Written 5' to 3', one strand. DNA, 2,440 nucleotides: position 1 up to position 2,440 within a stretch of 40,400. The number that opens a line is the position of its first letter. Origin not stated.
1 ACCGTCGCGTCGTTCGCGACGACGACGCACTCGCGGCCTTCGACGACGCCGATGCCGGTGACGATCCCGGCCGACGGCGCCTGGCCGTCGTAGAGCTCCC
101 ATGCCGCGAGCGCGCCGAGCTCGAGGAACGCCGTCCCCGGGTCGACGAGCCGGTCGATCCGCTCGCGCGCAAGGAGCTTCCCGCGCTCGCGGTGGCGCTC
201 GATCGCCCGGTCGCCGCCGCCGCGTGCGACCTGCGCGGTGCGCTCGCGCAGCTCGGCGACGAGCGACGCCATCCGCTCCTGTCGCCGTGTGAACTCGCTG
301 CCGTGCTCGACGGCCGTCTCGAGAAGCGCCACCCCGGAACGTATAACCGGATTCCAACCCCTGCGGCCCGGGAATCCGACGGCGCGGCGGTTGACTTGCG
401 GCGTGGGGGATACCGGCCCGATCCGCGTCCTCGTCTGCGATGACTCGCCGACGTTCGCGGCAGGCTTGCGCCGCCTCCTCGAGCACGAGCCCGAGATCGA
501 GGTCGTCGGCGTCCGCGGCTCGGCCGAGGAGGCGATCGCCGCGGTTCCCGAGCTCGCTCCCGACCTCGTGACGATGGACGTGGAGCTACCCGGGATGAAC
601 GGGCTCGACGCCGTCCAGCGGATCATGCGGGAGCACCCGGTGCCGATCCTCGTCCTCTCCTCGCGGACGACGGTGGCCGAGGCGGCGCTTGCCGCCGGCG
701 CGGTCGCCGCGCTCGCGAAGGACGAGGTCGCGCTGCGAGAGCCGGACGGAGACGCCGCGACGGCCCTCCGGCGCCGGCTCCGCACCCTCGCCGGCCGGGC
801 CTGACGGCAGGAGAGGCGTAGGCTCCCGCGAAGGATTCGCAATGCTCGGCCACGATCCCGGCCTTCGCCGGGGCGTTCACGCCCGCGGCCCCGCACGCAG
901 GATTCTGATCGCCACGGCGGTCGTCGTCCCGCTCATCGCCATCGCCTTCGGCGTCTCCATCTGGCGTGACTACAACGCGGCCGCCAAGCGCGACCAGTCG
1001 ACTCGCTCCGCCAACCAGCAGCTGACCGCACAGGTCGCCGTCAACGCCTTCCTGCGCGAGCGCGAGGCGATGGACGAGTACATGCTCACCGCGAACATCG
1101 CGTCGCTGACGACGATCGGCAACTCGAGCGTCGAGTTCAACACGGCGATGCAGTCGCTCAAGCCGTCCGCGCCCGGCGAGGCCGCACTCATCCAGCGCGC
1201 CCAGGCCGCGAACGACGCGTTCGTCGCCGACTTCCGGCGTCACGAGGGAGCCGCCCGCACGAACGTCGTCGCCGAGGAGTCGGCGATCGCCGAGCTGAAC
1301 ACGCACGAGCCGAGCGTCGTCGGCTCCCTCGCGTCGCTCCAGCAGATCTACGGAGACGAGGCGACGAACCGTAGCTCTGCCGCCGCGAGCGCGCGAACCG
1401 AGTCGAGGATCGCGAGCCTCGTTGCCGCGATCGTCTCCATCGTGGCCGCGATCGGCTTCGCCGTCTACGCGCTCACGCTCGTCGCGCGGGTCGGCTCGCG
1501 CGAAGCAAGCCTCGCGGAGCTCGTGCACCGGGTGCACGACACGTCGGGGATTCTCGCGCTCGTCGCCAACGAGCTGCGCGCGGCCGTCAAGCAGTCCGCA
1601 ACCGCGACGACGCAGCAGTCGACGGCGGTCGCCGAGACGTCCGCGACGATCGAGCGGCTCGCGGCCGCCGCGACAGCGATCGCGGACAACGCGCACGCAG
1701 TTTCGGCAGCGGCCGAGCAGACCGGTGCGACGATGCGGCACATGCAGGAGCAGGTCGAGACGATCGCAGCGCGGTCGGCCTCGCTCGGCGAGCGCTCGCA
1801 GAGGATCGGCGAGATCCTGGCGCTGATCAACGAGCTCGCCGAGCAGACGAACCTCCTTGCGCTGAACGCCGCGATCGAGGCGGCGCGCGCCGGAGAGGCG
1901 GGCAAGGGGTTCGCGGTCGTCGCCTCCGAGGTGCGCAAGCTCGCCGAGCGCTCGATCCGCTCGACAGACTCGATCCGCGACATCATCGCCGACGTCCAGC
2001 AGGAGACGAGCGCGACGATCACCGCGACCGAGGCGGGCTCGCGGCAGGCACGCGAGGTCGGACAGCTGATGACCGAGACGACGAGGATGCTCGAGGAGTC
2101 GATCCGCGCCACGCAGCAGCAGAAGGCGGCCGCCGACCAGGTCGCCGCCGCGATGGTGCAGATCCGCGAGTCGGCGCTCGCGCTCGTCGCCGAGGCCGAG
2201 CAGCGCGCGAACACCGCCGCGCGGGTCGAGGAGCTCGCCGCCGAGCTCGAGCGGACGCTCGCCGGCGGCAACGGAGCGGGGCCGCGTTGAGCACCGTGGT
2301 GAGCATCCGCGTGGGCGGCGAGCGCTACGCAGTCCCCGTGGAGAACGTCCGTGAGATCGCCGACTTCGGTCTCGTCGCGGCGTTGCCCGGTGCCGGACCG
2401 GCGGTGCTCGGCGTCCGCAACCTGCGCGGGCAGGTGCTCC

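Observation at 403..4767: Che-like signalling module wired to an OmpR-type transcription factor, with a methylesterase-less CheB receiver and no CheY/CheR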

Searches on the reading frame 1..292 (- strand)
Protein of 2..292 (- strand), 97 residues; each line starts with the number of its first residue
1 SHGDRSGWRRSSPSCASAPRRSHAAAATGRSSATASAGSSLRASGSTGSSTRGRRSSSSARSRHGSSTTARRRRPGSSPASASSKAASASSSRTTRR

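Call 29: search_protein_families(library=pfam, proteins=[window:2-292:-], max_evalue=0.001)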
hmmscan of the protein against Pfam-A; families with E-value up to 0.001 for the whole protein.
window:2-292:- (97 aa): 0 families

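Call 46: search_protein_families(library=pfam, proteins=[window:1-273:-], max_evalue=10)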
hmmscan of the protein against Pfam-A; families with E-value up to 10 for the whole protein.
window:1-273:- (91 aa): 0 families

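Call 47: search_protein_families(library=pfam, proteins=[window:3-272:-], max_evalue=0.01)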
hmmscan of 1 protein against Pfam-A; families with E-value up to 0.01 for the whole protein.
window:3-272:- (90 aa): 2 families
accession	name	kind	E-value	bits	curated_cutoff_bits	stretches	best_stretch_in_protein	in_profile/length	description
PF01039.27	Carboxyl_trans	-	9.2e-14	51.4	22.3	1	27-90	2-67/493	Carboxyl transferase domain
PF08266.18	Cadherin_2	-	0.005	17.1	23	1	5-41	27-63/83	Cadherin-like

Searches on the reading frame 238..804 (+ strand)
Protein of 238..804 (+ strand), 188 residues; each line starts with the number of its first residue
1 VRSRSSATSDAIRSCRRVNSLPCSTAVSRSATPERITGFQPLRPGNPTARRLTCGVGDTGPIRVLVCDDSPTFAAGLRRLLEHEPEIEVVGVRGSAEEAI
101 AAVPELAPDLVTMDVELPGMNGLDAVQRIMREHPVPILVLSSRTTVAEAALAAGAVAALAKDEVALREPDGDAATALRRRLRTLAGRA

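Call 3: search_protein_families(library=pfam, proteins=[window:238-804:+], max_evalue=0.01)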
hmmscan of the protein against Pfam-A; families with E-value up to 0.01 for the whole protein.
window:238-804:+ (188 aa): 1 family
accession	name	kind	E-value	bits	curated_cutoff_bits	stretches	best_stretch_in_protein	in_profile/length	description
PF00072.30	Response_reg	-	1.6e-20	73.8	30.2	1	64-162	1-100/111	Response regulator receiver domain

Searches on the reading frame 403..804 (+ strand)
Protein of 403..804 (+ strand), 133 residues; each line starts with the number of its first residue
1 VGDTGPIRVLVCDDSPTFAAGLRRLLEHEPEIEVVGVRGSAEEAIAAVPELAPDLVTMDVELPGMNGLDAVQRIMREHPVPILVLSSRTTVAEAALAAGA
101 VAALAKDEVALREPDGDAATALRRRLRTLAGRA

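Call 30: search_protein_families(library=ncbifam, proteins=[window:403-804:+], max_evalue=0.001)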
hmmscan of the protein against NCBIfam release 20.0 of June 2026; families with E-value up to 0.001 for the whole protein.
window:403-804:+ (133 aa): 65 families (the best 25 are shown)
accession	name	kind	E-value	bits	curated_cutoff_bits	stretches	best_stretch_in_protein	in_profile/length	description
NF001965.0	PRK00742.1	subfamily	2.4e-30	105.9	293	1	6-130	3-131/357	chemotaxis-specific protein-glutamate methyltransferase CheB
NF009206.0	PRK12555.1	subfamily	8.5e-25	87.4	342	1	7-130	1-128/340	chemotaxis-specific protein-glutamate methyltransferase CheB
NF052445.1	RespRegMctR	equivalog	8.9e-17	61.2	300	1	6-87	1-83/205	two-component system response regulator MctR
NF007935.0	PRK10651.1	equivalog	1e-15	57.5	250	1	5-107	5-110/216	two-component system response regulator NarL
NF007708.0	PRK10403.1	equivalog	5e-14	52.3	343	1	1-107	1-110/215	nitrate/nitrite response regulator protein NarP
NF007018.1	PRK09483.1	equivalog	5.5e-14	52.3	280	1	7-107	2-105/217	UvrY/SirA/GacA family response regulator transcription factor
NF011896.0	PRK15369.1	equivalog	2e-13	50.4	242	1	7-106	4-106/211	two component system response regulator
NF047785.1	respo_reg_MadR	equivalog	2.2e-13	50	300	1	7-109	1-104/209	MadR family response regulator transcription factor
NF008677.0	PRK11697.1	equivalog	3.8e-12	46.1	246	1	7-85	2-80/238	two-component system response regulator BtsR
NF040689.1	MtrAB_MtrA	equivalog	2.1e-11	43.6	300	1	9-100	1-92/219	MtrAB system response regulator MtrA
TIGR02875.1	spore_0_A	equivalog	2.6e-11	43.3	200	1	6-100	2-101/262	sporulation transcription factor Spo0A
NF041367.1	CheY_Halo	equivalog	5.3e-10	39.7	200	1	9-102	1-95/114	chemotaxis protein CheY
NF007685.0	PRK10360.1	equivalog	1e-09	38.5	258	1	7-106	2-101/196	response regulator transcription factor UhpA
TIGR01818.1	ntrC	equivalog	1e-09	37.7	558.6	1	9-102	1-95/463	nitrogen regulation protein NR(I)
NF007419.0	PRK09958.1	equivalog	1.8e-09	37.5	251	1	10-90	4-84/204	acid-sensing system DNA-binding response regulator EvgA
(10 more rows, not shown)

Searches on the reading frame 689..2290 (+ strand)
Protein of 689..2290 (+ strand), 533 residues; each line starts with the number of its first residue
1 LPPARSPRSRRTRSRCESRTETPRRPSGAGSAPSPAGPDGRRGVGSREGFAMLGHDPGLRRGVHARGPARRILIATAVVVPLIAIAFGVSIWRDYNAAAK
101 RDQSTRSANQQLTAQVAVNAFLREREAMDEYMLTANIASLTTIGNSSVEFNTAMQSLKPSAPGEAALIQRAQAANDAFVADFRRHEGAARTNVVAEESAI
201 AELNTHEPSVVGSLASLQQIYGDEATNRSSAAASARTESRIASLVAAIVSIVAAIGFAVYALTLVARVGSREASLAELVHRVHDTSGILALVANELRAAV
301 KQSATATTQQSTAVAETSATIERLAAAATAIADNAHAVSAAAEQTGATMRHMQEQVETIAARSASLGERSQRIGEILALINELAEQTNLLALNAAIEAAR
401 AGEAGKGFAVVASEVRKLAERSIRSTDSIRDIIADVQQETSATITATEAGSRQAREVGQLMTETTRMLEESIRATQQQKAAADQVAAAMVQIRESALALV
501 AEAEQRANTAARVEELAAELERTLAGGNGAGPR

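Call 3: search_protein_families(library=pfam, proteins=[window:689-2290:+], max_evalue=0.01)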
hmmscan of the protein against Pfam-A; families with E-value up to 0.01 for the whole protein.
window:689-2290:+ (533 aa): 1 family
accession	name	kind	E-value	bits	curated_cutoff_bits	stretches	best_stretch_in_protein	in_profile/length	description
PF00015.26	MCPsignal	-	3.9e-33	115.1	34.6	1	333-496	2-158/172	Methyl-accepting chemotaxis protein (MCP) signalling domain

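Call 30: search_protein_families(library=ncbifam, proteins=[window:842-2290:+], max_evalue=0.001)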
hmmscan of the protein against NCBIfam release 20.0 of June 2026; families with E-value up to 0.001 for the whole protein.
window:842-2290:+ (482 aa): 7 families
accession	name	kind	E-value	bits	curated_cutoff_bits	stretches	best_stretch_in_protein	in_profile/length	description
NF011622.0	PRK15048.1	equivalog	1.6e-28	100.2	900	1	216-472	253-509/553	methyl-accepting chemotaxis protein II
NF047851.1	MCPCitTducer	equivalog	1.7e-26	93.4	900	1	213-474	251-512/553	methyl-accepting chemotaxis citrate transducer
NF007309.0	PRK09793.1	equivalog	1.4e-25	90.3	903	1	213-454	248-492/533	methyl-accepting chemotaxis protein IV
NF011615.0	PRK15041.1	equivalog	6.9e-25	87.7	947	1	234-474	273-513/554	methyl-accepting chemotaxis protein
NF041847.1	transduc_aer2_vibrio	equivalog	4e-24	84.8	1200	1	222-446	498-722/804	aerotaxis transducer Aer2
NF058645.1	MCPCtpMPsAe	equivalog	2.2e-23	82.8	900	1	213-471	279-551/558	methyl-accepting chemotaxis protein CtpM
NF050802.1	AspChtxCcaA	equivalog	4.4e-22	78.2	1300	1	228-439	481-692/700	aspartate chemotaxis receptor CcaA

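Call 40: search_solved_structures(query=window:842-2290:+, max_evalue=0.00001, show_alignments=3)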
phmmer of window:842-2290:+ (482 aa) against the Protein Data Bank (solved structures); distinct sequences matched with E-value up to 0.00001: 13.
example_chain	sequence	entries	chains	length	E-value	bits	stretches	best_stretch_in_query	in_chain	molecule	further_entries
3zx6_A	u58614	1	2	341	1.8e-25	93.2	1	223-473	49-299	HAMP, METHYL-ACCEPTING CHEMOTAXIS PROTEIN I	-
6s1k_E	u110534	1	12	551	4.1e-25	92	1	229-473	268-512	Methyl-accepting chemotaxis protein I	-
8c5v_I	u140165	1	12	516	6.3e-25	91.4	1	229-473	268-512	Methyl-accepting chemotaxis protein I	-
1qu7_A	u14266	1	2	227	1.9e-24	89.8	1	256-473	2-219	METHYL-ACCEPTING CHEMOTAXIS PROTEIN I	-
31cj_A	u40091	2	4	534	4.2e-20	75.5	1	229-471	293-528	Aerotaxis receptor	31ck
6s18_A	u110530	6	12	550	4.3e-18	68.9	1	248-424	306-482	Aromatic acid chemoreceptor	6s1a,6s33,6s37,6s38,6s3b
2ch7_B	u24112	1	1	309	8.6e-18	67.9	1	255-471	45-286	METHYL-ACCEPTING CHEMOTAXIS PROTEIN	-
3ja6_H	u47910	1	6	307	1e-17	67.7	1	255-471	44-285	Methyl-accepting chemotaxis protein 2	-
2ch7_A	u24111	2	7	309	1.5e-17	67.1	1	255-471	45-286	METHYL-ACCEPTING CHEMOTAXIS PROTEIN | Methyl-accepting chemotaxis protein 2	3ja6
3g67_A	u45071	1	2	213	1.8e-14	57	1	297-434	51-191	Methyl-accepting chemotaxis protein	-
3g6b_A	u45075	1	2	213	4.8e-14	55.6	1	297-434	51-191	Methyl-accepting chemotaxis protein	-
4jpb_B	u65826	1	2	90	6e-12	48.7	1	314-384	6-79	Methyl-accepting chemotaxis protein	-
3ur1_C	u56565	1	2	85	9.6e-12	48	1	319-383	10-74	Methyl-accepting chemotaxis protein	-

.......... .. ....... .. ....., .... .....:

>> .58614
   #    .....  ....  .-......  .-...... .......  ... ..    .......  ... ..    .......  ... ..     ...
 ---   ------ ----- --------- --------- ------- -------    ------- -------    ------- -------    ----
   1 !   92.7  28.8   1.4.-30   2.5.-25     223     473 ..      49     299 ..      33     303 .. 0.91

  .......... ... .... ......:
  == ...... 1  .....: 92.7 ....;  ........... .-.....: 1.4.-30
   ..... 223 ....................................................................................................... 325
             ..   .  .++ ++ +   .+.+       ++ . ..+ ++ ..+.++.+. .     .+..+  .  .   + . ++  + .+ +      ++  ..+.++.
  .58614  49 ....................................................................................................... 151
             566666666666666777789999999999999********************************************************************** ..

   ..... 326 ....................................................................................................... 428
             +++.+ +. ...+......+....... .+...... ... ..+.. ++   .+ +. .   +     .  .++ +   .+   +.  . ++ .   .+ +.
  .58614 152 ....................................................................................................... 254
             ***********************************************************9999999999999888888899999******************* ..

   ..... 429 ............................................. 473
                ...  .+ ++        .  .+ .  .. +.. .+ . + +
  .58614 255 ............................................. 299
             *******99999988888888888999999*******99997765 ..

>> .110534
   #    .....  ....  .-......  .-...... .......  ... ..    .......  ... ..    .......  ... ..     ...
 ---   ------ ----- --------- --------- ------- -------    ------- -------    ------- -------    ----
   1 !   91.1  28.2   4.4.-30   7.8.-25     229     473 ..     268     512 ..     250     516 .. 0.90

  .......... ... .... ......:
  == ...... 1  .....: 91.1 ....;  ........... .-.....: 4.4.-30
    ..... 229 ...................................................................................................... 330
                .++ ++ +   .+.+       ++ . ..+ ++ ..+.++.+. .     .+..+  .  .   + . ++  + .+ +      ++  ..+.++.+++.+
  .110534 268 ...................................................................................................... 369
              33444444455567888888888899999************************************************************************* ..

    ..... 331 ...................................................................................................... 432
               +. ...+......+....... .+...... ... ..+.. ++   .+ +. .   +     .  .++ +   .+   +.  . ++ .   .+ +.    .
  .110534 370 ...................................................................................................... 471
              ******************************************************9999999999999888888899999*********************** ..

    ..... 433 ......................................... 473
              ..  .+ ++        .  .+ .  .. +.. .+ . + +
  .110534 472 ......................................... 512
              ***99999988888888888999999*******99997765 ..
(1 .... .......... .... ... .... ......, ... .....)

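Call 46: search_protein_families(library=pfam, proteins=[window:842-2290:+], max_evalue=10)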
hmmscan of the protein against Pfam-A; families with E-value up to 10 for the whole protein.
window:842-2290:+ (482 aa): 9 families
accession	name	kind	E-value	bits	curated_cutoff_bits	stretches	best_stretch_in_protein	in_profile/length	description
PF00015.26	MCPsignal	-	2.6e-33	115.7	34.6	2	282-445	2-158/172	Methyl-accepting chemotaxis protein (MCP) signalling domain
PF21989.2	RA_2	-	0.032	14.8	27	1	352-392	40-76/94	RA like domain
PF12317.13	IFT46_B_C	-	0.041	14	22.2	1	362-441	102-180/211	Intraflagellar transport complex B protein 46 C terminal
PF17097.10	Kre28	-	0.14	11.6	27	1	355-441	117-204/365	Spindle pole body component Kre28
PF09128.16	RGS-like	-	0.42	10.8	27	1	371-458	87-176/191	Regulator of G protein signalling-like domain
PF04136.21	COG3_N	-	0.94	9.8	27.9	1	263-340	6-83/147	Conserved oligomeric Golgi complex subunit 3, N-terminal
PF06009.19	Laminin_II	-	1.7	9.1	33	1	243-335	6-101/138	Laminin Domain II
PF08702.15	Fib_alpha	-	5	7.7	29.9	0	377-438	21-82/143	Fibrinogen alpha/beta chain family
PF07889.17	DUF1664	-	6.4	7.3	34.6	1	239-315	44-120/124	Protein of unknown function (DUF1664)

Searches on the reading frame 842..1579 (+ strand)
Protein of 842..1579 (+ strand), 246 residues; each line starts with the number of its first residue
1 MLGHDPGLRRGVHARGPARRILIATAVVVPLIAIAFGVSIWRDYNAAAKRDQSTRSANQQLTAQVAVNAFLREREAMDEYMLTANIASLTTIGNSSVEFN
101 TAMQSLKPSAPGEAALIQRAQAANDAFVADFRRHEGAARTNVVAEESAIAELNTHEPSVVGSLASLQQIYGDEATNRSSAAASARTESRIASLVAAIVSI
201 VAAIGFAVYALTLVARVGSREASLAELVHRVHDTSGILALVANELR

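Call 59: find_homologous_proteins(query=window:842-1579:+, max_evalue=0.00001)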
Query seq(246 aa) (246 aa): 2 proteins with E <= 0.00001 among 6508 candidates.
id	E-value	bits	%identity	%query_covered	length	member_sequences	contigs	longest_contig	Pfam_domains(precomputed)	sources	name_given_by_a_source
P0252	1.6e-34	137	47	76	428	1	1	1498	PF00015.27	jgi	jgi:methyl-accepting chemotaxis protein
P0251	5.7e-23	100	100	25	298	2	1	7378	PF00015.27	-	-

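Call 75: predict_structure(protein=window:842-1531:+)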
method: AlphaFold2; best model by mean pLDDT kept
length: 230 residues; sequences in the alignment: 1
mean_pLDDT: 68.8   pTM: 0.28
mean pLDDT of the five models: 68.8, 67.2, 59.1, 58.7, 56.6
residues with pLDDT >= 90: 0; 70-90: 129; 50-70: 81; < 50: 20
segments of 3 or more residues with pLDDT < 50: 1-4, 11-15, 155-157
pLDDT, mean of each block of 10 residues (from residue 1): 47 50 72 80 78 73 73 67 65 79 81 82 81 74 64 52 60 63 55 76 81 71 57
secondary structure, 60 per line:
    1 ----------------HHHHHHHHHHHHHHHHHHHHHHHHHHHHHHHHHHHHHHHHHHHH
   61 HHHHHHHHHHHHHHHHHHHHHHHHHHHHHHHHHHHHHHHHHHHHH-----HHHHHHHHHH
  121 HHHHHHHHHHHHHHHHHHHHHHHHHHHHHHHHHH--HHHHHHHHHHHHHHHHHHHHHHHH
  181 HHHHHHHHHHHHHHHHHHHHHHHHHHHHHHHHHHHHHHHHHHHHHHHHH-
elements in order: H17-105 H111-154 H157-229
